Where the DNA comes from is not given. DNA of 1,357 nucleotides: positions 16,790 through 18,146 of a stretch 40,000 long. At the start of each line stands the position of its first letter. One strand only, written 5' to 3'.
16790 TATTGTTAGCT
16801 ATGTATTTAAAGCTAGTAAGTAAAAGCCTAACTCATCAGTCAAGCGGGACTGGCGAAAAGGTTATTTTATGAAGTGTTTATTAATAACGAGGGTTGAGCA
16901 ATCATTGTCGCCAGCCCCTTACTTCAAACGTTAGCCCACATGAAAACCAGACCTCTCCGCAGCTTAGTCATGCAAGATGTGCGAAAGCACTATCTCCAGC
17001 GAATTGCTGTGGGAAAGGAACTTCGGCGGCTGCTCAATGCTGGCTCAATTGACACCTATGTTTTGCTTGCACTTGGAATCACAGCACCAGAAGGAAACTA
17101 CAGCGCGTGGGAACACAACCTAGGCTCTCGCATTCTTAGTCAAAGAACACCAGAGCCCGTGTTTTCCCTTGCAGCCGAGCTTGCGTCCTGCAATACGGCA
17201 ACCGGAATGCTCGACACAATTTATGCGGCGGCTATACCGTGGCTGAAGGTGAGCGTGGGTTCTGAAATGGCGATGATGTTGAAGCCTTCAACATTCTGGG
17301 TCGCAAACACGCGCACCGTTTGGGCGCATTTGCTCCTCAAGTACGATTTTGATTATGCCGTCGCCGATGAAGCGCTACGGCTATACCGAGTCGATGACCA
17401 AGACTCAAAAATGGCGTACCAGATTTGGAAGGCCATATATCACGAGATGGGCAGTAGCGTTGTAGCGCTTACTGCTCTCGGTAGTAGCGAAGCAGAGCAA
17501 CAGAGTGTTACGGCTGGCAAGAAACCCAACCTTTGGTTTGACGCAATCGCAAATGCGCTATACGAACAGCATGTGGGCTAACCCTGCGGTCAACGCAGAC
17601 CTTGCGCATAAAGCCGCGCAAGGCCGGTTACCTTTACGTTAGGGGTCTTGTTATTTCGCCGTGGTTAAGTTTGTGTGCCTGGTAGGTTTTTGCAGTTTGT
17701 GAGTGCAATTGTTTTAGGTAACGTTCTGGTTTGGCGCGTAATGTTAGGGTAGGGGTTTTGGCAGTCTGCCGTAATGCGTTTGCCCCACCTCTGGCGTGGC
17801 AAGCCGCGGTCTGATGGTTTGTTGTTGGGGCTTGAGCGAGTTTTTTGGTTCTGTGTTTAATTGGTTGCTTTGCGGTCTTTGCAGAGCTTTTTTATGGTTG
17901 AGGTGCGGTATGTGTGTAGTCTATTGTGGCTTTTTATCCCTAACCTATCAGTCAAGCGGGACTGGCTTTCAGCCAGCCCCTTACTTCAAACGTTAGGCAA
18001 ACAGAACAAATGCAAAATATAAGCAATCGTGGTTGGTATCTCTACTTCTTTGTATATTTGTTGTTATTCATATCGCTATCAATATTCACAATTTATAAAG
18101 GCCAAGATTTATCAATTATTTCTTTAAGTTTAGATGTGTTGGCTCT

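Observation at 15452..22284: Complete chromosomal integron with eleven cassettes of almost entirely unknown function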

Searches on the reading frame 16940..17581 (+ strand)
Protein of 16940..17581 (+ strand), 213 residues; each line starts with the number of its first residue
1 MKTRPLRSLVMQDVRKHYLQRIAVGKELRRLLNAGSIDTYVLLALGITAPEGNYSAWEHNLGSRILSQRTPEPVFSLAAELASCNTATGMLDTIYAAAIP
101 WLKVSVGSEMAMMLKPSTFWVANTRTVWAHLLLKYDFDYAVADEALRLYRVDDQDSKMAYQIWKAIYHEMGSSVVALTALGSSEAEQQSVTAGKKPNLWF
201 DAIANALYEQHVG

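Call 6: search_protein_families(library=ncbifam, proteins=[window:16940-17581:+], max_evalue=0.01)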
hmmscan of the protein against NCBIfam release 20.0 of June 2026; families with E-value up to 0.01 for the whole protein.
window:16940-17581:+ (213 aa): 0 families

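Call 7: search_protein_families(library=pfam, proteins=[window:16940-17581:+], max_evalue=0.01)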
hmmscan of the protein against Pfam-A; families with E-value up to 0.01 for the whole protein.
window:16940-17581:+ (213 aa): 0 families

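Call 26: search_protein_families(library=padloc, proteins=[window:16940-17581:+], max_evalue=0.1)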
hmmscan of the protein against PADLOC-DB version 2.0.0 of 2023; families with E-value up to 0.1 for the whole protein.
window:16940-17581:+ (213 aa): 1 family
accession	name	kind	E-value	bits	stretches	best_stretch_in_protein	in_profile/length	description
PDLC02432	pPIWI_RE_Z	-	0.034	12.2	1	119-158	63-97/167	-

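Call 27: search_protein_families(library=pfam, proteins=[window:16940-17581:+], max_evalue=10)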
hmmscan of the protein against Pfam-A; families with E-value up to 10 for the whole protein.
window:16940-17581:+ (213 aa): 1 family
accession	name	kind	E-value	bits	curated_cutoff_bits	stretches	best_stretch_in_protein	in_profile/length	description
PF17897.7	VCPO_N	-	0.065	13.5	29.3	1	67-167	78-175/216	Vanadium chloroperoxidase N-terminal domain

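Call 29: find_homologous_proteins(query=window:16940-17581:+, max_evalue=0.001)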
Query window:16940-17581:+ (213 aa): 94 proteins with E <= 0.001 among 1075 candidates.
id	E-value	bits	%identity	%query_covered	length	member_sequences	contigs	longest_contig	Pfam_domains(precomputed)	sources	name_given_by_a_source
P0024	5.7e-130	449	100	95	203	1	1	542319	-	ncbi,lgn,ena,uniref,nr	ncbi:hypothetical protein [Methylophilus sp. 14]|uniref:hypothetical protein n=1 Tax=Methylophilus s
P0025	1.2e-101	357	82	94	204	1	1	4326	-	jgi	jgi:hypothetical protein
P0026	2.2e-93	330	71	99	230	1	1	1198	-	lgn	-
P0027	1.6e-80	288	66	94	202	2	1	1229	-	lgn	-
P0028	2.7e-76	274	61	100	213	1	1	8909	-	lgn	-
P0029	3.6e-76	273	64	95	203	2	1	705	-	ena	-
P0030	9.4e-76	272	64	97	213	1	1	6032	-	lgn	-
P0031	1.9e-75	271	62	98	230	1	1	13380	-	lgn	-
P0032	3.4e-75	270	62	98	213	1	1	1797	-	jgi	jgi:hypothetical protein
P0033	1.8e-74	268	63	98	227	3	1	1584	-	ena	-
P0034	9.5e-74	265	62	97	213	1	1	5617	-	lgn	-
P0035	3.0e-73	264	63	98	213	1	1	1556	-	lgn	-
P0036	1.4e-71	258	61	98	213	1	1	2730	-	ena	-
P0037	3.9e-71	257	59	98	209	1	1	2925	-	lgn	-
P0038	9.4e-71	256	60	98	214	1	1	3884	-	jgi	-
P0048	9.1e-56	207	50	99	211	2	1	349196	-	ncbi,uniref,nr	ncbi:hypothetical protein MMP66_10905 [Acinetobacter dispersus]|uniref:hypothetical protein n=1 Tax=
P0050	9.9e-55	203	51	98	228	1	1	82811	-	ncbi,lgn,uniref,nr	ncbi:hypothetical protein [Dyella sp. C9]|uniref:hypothetical protein n=1 Tax=Dyella sp. C9 TaxID=22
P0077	7.5e-44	168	43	97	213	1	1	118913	-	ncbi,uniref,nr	ncbi:hypothetical protein SSBR45G_52580 [Bradyrhizobium sp. SSBR45G]|uniref:hypothetical protein n=1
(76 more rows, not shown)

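Call 41: predict_structure(alignment_id=A4)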
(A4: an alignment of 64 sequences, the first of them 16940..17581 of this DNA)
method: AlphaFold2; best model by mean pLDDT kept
length: 213 residues; sequences in the alignment: 64
mean_pLDDT: 95.2   pTM: 0.91
mean pLDDT of the five models: 95.2, 94.6, 94.0, 93.9, 93.6
residues with pLDDT >= 90: 193; 70-90: 16; 50-70: 4; < 50: 0
segments of 3 or more residues with pLDDT < 50: none
pLDDT, mean of each block of 10 residues (from residue 1): 85 98 99 99 98 96 97 99 98 96 96 98 96 96 90 76 94 98 98 98 97 87
secondary structure, 60 per line:
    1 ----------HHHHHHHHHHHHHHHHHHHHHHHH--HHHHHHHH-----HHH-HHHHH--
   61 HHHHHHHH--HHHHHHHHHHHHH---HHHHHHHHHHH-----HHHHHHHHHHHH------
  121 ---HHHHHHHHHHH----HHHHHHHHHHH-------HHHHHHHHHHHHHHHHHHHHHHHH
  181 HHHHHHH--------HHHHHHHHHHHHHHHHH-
elements in order: H11-34 H37-44 H54-58 H61-68 H71-83 H87-97 H103-114 H124-134 H139-149 H157-187 H196-212

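Call 45: fold_search(model_id=the predicted structure, library=pdb)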
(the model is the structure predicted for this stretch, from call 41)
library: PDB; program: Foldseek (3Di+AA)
matches with E <= 10: 49; with E <= 0.001: 0
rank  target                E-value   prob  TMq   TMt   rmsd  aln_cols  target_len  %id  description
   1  1xqo                  2.3e+00  0.08  0.25  0.23   9.7       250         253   13  Crystal structure of native Pa-AGOG, 8-oxoguanine DNA glycosylase from Pyrobaculum aerophilum (released 2004-11-16)
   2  3n5n_Y                2.4e+00  0.13  0.29  0.25   9.0       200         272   10  Crystal structure analysis of the catalytic domain and interdomain connector of human MutY homologue (released 2010-11-10)
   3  3n5n_X                2.9e+00  0.08  0.27  0.22  12.0       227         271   13  Crystal structure analysis of the catalytic domain and interdomain connector of human MutY homologue (released 2010-11-10)
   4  4y04                  3.7e+00  0.02  0.17  0.07  22.2       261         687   11  Crystal structure of dipeptidyl peptidase 11 (DPP11) from Porphyromonas gingivalis (Space) (released 2015-07-15)
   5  2fic_A                3.9e+00  0.04  0.16  0.17  23.6       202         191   15  The crystal structure of the BAR domain from human Bin1/Amphiphysin II and its implications for molecular recognition (released 2006-11-14)
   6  8zf2_A                4.9e+00  0.05  0.20  0.22  17.5       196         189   14  Quorum Sensing master regulator HapR of Photobacterium marinum (released 2025-05-07)
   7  7sa8                  5.1e+00  0.04  0.18  0.14  17.3       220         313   12  Crystal Structure of the periplasmic lyase AlgL K66A Mutant (released 2022-08-03)
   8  7egb_R                5.4e+00  0.04  0.17  0.15  15.1       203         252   11  TFIID-based holo PIC on SCP promoter (released 2021-05-05)
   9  4rgq_A                5.4e+00  0.02  0.15  0.11  14.1       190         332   13  Crystal structure of the Methanocaldococcus jannaschii G1PDH with NADPH and DHAP (released 2015-07-22)
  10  6qtg_B                5.4e+00  0.02  0.15  0.14  16.8       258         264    9  Crystal structure of human CDK8/CYCC in complex with BI-1347 (released 2020-03-18)
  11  3o42_A                5.6e+00  0.04  0.20  0.22  17.6       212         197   12  Complex of an alpha/beta-peptide based on the gp41 CHR domain bound to gp41-5 (released 2011-08-24)
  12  6fqv_C                5.6e+00  0.01  0.11  0.07  18.3       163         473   12  2.60A BINARY COMPLEX OF S.AUREUS GYRASE with UNCLEAVED DNA (released 2018-04-04)
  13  7ef9_A                5.9e+00  0.06  0.28  0.18  10.4       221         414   12  Crystal structure of mouse MUTYH in complex with DNA containing AP site analogue:8-oxoG (Form II) (released 2021-06-23)
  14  3apz_B                5.9e+00  0.01  0.14  0.13  17.1       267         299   12  Apo form of Arabidopsis medium/long-chain length prenyl pyrophosphate synthase (released 2011-01-19)
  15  8k9k_R                6.2e+00  0.02  0.16  0.13  17.5       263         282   12  Full agonist-bound mu-type opioid receptor-G protein complex (released 2024-05-29)
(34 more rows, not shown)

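Call 60: find_encoding_contigs(protein=P0048, flank=6000, max_places=1)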
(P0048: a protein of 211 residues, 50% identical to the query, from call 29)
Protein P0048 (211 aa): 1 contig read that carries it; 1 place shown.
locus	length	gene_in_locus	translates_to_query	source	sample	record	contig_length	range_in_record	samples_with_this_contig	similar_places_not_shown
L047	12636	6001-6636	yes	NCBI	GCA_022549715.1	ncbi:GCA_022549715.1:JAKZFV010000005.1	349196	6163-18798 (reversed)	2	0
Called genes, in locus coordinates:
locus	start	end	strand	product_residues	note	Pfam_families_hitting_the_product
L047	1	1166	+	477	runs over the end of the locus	PF00890:FAD_binding_2 (weak), PF01134:GIDA (weak), PF01262:AlaDh_PNT_C (faint), PF03486:HI0933_like (faint), PF07992:Pyr_redox_2, PF12831:FAD_oxidored (weak), PF00070:Pyr_redox, PF02852:Pyr_redox_dim, +2 more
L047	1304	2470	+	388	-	PF08442:ATP-grasp_2, PF13549:ATP-grasp_5, PF24948:Citrate_synth_N, PF00549:Ligase_CoA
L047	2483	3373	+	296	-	PF02629:CoA_binding, PF13607:Succ_CoA_lig, PF00549:Ligase_CoA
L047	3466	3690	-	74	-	PF00589:Phage_integrase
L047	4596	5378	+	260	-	PF20247:DUF6602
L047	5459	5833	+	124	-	-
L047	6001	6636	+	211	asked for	-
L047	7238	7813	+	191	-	-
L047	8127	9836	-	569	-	PF01145:Band_7, PF15975:Flot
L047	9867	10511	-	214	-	PF21001:YqiJ_N, PF07290:YqiJ_OB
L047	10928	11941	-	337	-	PF00579:tRNA-synt_1b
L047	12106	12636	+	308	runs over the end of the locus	PF05661:DUF808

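Call 61: find_encoding_contigs(protein=P0050, flank=6000, max_places=1)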
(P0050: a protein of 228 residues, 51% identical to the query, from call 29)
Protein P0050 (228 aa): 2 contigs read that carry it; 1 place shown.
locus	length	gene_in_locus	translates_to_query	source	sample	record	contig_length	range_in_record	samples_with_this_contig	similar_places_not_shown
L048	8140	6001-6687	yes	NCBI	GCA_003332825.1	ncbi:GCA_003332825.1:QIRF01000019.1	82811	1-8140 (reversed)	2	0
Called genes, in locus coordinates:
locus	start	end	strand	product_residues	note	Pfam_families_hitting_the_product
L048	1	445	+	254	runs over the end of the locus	-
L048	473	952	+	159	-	-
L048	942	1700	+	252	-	-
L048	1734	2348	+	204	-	-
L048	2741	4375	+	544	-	PF03389:MobA_MobL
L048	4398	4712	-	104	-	-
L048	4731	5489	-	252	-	-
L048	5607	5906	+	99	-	PF12844:HTH_19 (weak), PF13560:HTH_31, PF01381:HTH_3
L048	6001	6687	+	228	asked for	-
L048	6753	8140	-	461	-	?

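Call 62: find_encoding_contigs(protein=P0077, flank=6000, max_places=1)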
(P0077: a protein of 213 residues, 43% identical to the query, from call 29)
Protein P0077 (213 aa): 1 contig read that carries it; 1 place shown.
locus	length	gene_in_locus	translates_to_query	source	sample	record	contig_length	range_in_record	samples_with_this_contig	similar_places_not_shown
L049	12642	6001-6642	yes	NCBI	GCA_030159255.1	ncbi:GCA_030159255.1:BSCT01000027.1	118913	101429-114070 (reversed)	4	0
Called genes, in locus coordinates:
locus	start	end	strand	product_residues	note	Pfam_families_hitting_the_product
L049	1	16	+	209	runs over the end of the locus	PF01510:Amidase_2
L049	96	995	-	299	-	PF00140:Sigma70_r1_2, PF04542:Sigma70_r2, PF04545:Sigma70_r4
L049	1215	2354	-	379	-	PF01479:S4 (weak), PF00849:PseudoU_synth_2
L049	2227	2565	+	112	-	-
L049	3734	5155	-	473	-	PF00656:Peptidase_C14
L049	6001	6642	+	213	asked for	-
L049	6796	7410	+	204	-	PF17278:DUF5343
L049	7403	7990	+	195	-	PF18725:HEPN_SAV2148 (faint), PF18731:HEPN_Swt1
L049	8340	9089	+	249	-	PF00106:adh_short, PF08659:KR, PF23441:SDR, PF13561:adh_short_C2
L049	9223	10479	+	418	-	PF00174:Oxidored_molyb, PF03404:Mo-co_dimer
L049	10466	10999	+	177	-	PF00034:Cytochrom_C, PF13442:Cytochrome_CBB3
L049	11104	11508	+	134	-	PF03625:DUF302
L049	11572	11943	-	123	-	PF02656:DUF202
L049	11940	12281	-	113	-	-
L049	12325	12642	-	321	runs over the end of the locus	PF00753:Lactamase_B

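Call 63: search_solved_structures(query=A4, max_evalue=10, show_alignments=3)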
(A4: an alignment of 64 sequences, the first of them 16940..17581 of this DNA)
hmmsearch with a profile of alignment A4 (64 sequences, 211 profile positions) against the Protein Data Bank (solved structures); distinct sequences matched with E-value up to 10: 0.

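Call 64: search_protein_families(library=pfam, alignment_id=A4, max_evalue=1)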
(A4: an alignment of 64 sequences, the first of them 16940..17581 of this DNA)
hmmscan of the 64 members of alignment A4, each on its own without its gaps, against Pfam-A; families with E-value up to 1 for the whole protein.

A. member 1, window:16940-17581:+ (213 aa): 1 family
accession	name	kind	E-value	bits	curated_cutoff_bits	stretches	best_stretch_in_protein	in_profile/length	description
PF17897.7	VCPO_N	-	0.065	13.5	29.3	1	67-167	78-175/216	Vanadium chloroperoxidase N-terminal domain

B. families by the number of members that match (of 64 scanned): 15 families
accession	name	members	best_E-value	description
PF18658.7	zf-C2H2_12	3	0.038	Spin-doc zinc-finger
PF19766.4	DUF6253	2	0.03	Family of unknown function (DUF6253)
PF01195.25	Pept_tRNA_hydro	2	0.12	Peptidyl-tRNA hydrolase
PF18618.6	HP0268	1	0.038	HP0268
PF23511.1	Microp_apicomplexa_7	1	0.045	Apicomplexa microprotein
PF15575.11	Imm49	1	0.049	Immunity protein 49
PF17897.7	VCPO_N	1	0.065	Vanadium chloroperoxidase N-terminal domain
PF12236.14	Head-tail_con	1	0.067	Bacteriophage head to tail connecting protein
PF23459.1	S1_RRP5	1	0.088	RRP5 S1 domain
PF20970.2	MASE10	1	0.096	MASE10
PF02985.28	HEAT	1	0.16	HEAT repeat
PF16398.10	DUF5007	1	0.16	Domain of unknown function (DUF5007)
PF25647.1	SFV1_VP4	1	0.16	Sulfolobus filamentous virus 1 major coat protein VP4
PF21252.2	Glyco_hydro_109_C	1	0.17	Glycosyl hydrolase 109, C-terminal domain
PF21813.2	DUF6882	1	0.33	Family of unknown function (DUF6882)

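Call 70: search_dna_similar(query=window:16940-17581:+, collection=plasmids, mode=protein, max_evalue=0.001)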
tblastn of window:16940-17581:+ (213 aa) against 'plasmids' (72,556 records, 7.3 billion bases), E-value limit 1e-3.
Records with a match: 3; places in all: 3; records where one place covers at least 80% of the query: 3.
Best place of each record, by identity: <60% 3.
By first word of the organism name: Vibrio 3.
By predicted mobility (MOB-suite, as given by PLSDB): non-mobilizable 3.
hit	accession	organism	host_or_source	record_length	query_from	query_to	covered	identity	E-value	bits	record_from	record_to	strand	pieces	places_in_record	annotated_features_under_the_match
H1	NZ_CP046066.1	Vibrio sp. THAF191d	pure culture,Surface of a polyethylene ...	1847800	11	208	93%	40.1%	3e-44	164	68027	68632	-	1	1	none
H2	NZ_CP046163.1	Vibrio sp. THAF191c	pure culture,Surface of a polyethylene ...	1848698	11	208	93%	40.1%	3e-44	164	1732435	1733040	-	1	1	none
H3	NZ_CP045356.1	Vibrio sp. THAF64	pure culture,Surface of a sandy ...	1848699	11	208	93%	40.1%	3e-44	164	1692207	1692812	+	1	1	none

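Call 71: get_annotated_region(hit=H1, flank=4000)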
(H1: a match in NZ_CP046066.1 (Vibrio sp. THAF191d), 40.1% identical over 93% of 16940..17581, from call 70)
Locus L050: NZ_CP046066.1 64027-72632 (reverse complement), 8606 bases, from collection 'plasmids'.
description: Vibrio sp. THAF191d plasmid pTHAF191d_b, complete sequence
organism: Vibrio sp. THAF191d (NCBI taxid 2661922)
taxonomy: Bacteria; Pseudomonadota; Gammaproteobacteria; Vibrionales; Vibrionaceae; Vibrio; Vibrio sp. THAF191d
host: -; source: pure culture,Surface of a polyethylene microplastic particle present in tank 6 of a marine aquarium ...; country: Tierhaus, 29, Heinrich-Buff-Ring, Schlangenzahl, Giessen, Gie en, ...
typing (MOB-suite, as given by PLSDB): non-mobilizable
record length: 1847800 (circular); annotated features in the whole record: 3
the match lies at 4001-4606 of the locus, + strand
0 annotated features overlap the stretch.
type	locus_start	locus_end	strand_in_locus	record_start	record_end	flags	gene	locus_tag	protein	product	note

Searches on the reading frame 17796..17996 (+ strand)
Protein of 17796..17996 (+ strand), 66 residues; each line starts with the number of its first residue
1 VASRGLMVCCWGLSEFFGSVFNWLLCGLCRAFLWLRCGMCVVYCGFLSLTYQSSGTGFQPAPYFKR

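Call 9: search_protein_families(library=pfam, proteins=[window:17796-17996:+], max_evalue=0.05)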
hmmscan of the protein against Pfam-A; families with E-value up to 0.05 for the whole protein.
window:17796-17996:+ (66 aa): 0 families
